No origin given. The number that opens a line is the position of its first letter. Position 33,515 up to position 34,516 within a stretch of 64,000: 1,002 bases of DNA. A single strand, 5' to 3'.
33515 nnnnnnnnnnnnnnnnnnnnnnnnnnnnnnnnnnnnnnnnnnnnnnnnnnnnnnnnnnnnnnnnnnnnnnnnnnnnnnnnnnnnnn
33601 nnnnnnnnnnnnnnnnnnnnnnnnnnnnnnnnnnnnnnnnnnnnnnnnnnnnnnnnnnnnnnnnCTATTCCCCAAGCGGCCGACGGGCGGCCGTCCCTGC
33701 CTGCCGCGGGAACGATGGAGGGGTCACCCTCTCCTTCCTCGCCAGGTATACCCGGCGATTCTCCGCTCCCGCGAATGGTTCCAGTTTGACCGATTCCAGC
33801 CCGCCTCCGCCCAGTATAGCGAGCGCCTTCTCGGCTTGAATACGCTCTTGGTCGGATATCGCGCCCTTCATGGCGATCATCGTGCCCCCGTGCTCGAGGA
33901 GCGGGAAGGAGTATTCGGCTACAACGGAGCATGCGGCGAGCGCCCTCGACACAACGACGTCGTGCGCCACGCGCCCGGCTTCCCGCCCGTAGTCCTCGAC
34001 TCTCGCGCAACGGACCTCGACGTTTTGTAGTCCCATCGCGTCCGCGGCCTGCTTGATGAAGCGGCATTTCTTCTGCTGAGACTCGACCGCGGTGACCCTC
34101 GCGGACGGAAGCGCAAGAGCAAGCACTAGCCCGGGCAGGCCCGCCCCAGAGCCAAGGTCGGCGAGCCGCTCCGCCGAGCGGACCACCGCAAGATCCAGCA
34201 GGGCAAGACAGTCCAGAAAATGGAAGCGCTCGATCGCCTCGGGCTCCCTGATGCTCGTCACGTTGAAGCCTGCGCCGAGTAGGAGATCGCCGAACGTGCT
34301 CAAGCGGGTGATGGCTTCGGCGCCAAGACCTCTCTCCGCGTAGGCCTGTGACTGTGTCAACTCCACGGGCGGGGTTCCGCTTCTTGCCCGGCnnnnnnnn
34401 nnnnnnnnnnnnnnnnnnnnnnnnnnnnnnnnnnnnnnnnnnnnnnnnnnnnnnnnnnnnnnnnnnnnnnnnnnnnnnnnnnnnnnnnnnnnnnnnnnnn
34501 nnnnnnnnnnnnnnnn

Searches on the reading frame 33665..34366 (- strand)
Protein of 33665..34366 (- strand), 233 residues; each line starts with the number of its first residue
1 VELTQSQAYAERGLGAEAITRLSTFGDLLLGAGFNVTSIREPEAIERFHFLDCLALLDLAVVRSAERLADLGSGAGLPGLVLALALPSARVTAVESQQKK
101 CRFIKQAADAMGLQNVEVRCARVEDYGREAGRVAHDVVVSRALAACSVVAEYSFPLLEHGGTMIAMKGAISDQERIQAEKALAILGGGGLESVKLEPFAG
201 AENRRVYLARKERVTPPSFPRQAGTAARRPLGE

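Call 45: search_protein_families(library=pfam, proteins=[window:33665-34366:-], max_evalue=0.001)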
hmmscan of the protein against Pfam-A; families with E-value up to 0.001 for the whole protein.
window:33665-34366:- (233 aa): 4 families
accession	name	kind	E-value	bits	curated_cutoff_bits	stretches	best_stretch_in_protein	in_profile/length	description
PF02527.21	GidB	-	2.6e-38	131.7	27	1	31-186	16-167/184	rRNA small subunit methyltransferase G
PF13847.12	Methyltransf_31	-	1.8e-05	24.9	27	1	64-146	3-86/145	Methyltransferase domain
PF13649.12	Methyltransf_25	-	2.3e-05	25.4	27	1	70-143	3-74/97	Methyltransferase domain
PF05175.20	MTS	-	8e-05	22.8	23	1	63-123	30-90/170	Methyltransferase small domain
